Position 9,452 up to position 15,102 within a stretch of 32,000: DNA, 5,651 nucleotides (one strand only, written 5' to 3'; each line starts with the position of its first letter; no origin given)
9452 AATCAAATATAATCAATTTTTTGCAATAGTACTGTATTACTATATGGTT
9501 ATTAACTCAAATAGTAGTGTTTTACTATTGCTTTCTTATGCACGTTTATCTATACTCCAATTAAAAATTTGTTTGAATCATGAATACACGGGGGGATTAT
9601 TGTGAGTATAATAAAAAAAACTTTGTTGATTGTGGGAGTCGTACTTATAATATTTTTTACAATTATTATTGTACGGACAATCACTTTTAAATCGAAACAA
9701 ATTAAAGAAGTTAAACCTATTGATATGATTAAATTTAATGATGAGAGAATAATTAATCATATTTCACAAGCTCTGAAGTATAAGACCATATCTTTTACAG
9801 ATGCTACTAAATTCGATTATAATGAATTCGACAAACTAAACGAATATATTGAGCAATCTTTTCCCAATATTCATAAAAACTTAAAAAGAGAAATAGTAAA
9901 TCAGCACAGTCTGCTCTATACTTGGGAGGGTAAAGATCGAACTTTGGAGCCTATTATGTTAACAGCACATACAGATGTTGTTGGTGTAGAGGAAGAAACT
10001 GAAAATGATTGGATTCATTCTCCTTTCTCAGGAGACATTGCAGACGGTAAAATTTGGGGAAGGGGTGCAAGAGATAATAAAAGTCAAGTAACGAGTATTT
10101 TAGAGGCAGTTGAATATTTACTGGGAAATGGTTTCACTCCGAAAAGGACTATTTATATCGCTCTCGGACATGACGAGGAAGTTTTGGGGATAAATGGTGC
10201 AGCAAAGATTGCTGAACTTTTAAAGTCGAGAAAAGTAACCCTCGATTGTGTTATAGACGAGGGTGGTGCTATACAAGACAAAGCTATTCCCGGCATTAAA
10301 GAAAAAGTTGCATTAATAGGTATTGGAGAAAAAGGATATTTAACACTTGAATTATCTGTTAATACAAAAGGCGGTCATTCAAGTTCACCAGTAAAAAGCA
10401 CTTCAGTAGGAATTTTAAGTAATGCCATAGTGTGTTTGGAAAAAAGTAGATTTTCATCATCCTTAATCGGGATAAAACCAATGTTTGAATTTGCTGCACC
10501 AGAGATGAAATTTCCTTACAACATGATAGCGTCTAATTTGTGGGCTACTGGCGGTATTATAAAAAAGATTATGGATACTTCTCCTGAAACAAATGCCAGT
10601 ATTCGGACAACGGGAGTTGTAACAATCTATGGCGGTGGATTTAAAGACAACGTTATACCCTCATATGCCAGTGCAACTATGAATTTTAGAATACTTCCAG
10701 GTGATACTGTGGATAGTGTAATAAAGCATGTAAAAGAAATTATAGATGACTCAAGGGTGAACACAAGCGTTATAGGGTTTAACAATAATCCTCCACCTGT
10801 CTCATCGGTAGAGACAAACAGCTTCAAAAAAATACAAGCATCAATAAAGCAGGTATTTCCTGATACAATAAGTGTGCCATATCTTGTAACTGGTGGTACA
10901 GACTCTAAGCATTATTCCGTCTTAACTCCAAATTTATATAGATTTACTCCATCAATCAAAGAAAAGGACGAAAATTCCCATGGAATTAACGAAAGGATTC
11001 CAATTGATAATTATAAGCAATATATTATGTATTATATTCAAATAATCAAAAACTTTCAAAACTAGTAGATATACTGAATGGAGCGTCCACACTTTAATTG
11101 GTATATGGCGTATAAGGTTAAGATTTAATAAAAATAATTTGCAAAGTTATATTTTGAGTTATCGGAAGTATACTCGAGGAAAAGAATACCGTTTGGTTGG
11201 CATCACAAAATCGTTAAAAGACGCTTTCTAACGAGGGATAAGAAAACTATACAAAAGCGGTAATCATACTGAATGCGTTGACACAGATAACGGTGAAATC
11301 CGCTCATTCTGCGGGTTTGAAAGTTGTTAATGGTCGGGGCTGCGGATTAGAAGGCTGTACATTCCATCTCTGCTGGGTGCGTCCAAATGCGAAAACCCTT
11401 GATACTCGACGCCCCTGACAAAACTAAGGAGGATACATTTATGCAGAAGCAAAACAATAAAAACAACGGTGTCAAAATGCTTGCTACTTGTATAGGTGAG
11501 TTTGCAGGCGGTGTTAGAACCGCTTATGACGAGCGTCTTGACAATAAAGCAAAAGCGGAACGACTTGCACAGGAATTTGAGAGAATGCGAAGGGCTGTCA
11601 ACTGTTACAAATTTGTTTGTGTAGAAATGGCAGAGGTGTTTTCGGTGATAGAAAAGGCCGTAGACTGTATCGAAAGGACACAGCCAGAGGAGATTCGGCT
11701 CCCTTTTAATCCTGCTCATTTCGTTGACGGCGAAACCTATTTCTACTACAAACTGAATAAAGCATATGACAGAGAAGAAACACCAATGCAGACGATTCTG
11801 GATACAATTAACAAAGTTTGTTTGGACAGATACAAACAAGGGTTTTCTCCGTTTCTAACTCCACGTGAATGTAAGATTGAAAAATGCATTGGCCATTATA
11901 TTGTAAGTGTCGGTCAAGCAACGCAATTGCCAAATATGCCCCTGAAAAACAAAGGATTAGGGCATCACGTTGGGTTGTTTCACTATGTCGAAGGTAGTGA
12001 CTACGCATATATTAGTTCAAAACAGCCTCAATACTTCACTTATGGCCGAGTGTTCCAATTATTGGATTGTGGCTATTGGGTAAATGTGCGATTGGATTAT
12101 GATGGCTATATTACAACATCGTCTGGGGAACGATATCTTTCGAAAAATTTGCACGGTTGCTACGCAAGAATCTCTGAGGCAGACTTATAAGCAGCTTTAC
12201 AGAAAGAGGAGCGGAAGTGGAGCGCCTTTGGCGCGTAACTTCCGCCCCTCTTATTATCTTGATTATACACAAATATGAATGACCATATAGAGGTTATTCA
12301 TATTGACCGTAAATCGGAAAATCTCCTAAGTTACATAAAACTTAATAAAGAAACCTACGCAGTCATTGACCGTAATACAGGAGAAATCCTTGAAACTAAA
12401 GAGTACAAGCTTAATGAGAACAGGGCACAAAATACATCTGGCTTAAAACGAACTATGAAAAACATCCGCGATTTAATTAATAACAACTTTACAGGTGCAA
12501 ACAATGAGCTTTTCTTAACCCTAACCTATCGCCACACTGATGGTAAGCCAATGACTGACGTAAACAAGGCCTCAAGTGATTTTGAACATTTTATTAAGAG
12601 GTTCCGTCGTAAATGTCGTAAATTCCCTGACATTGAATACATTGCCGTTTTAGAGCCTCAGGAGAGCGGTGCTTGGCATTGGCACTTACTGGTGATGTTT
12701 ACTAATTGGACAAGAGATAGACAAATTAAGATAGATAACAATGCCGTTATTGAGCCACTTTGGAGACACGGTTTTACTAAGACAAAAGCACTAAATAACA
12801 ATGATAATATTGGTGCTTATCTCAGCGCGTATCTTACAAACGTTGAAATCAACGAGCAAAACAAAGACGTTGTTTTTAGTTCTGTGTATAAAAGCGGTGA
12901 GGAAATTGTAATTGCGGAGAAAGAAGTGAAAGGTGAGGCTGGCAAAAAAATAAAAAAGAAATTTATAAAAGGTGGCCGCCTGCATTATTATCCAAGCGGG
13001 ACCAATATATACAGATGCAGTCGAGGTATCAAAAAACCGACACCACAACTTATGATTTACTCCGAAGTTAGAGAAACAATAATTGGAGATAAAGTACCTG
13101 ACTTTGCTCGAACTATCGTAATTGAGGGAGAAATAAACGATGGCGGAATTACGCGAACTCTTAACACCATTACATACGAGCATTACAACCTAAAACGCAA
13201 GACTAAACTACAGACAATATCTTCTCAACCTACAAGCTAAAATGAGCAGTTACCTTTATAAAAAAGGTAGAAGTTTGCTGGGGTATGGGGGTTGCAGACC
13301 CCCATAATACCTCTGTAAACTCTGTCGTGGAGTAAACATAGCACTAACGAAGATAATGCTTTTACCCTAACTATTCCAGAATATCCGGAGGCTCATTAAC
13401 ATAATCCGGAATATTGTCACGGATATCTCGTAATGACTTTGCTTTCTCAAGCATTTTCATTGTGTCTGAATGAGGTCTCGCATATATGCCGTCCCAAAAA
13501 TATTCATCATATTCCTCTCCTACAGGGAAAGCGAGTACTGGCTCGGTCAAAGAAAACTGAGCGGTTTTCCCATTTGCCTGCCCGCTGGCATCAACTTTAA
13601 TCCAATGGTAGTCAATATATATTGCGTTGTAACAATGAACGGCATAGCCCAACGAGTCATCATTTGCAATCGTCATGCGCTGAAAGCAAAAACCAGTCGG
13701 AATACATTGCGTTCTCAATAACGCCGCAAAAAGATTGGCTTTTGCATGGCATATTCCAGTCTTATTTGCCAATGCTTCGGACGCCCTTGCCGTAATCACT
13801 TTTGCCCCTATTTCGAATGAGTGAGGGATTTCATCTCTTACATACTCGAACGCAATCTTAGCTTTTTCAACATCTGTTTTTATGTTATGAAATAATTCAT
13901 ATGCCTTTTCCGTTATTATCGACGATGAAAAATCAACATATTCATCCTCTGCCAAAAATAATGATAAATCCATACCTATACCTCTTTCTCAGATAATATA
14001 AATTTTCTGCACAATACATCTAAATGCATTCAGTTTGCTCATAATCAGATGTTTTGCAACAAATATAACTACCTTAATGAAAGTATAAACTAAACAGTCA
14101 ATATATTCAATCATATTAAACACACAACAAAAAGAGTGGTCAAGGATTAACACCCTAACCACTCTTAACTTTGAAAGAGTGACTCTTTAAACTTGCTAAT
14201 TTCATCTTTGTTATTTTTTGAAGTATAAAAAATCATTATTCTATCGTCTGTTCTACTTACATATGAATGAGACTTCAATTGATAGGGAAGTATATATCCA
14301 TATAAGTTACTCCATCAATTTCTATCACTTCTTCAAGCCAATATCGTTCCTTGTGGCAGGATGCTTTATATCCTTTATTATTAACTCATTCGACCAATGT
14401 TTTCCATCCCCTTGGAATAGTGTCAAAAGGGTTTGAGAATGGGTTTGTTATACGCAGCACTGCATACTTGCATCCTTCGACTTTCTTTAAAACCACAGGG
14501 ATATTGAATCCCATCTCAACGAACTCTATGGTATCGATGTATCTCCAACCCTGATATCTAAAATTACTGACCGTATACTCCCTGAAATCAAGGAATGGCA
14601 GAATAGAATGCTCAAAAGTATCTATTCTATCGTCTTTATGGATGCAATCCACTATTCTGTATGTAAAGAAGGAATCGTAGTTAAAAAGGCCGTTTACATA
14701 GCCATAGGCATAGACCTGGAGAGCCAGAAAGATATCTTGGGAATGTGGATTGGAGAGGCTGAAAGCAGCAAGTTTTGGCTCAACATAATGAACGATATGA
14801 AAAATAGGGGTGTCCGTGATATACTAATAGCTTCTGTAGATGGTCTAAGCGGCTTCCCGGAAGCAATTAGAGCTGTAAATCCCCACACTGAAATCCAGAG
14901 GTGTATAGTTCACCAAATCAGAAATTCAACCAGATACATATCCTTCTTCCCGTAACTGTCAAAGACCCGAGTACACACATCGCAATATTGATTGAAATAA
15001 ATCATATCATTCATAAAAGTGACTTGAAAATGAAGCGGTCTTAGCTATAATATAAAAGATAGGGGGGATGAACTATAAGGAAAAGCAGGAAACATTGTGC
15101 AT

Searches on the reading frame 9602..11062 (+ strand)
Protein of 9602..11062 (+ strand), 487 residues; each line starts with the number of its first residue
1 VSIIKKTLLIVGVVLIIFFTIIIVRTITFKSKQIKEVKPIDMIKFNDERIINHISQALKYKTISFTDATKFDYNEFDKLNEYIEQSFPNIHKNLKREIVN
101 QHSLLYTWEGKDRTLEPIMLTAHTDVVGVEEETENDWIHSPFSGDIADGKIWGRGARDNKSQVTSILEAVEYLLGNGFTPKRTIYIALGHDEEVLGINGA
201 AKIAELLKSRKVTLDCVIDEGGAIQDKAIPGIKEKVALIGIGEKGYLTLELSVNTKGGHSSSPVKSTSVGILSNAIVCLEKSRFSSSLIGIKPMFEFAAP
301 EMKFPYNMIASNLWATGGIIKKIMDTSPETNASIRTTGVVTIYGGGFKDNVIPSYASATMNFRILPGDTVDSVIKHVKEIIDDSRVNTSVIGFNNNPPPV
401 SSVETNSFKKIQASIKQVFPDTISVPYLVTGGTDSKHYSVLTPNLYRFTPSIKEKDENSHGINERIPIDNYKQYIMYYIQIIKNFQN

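Call 83: search_protein_families(library=pfam, proteins=[window:9602-11062:+], max_evalue=0.001)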
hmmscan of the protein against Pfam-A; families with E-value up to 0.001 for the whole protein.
window:9602-11062:+ (487 aa): 3 families
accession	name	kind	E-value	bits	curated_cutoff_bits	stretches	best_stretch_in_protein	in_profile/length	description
PF01546.33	Peptidase_M20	-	4.8e-31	108.7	24.6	1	119-483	1-205/206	Peptidase family M20/M25/M40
PF07687.19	M20_dimer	-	4e-13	49.7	21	1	241-383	1-101/107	Peptidase dimerisation domain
PF04389.22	Peptidase_M28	-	7.9e-09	35.9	21.3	1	106-214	4-86/193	Peptidase family M28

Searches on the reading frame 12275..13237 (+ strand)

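Call 83: search_protein_families(library=pfam, proteins=[window:12275-13237:+], max_evalue=0.001)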
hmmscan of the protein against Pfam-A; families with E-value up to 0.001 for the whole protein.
window:12275-13237:+ (321 aa): 1 family
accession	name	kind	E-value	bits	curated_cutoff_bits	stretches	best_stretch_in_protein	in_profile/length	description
PF23343.2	REP_ORF2-G2P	-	5.7e-22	78.3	27.8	1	79-189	2-97/99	Replication-associated protein ORF2/G2P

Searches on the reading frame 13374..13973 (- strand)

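Call 83: search_protein_families(library=pfam, proteins=[window:13374-13973:-], max_evalue=0.001)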
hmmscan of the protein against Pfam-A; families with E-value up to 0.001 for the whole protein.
window:13374-13973:- (200 aa): 2 families
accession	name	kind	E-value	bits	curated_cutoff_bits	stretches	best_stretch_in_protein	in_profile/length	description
PF01841.26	Transglut_core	-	8.3e-14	52.2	23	1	25-129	5-108/108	Transglutaminase-like superfamily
PF04473.18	DUF553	-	0.00028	20.8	20.5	1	29-122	28-106/140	Transglutaminase-like domain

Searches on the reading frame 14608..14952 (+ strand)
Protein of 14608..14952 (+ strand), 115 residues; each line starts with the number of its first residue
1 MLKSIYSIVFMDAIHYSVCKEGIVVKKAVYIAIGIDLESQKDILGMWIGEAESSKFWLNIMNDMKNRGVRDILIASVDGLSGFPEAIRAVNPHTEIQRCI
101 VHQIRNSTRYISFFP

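Call 83: search_protein_families(library=pfam, proteins=[window:14608-14952:+], max_evalue=0.001)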
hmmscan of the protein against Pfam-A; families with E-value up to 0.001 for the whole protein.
window:14608-14952:+ (115 aa): 1 family
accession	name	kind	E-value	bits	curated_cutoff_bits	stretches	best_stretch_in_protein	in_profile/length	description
PF00872.24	Transposase_mut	-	1.3e-37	130.1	21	1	2-112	156-266/379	Transposase, Mutator family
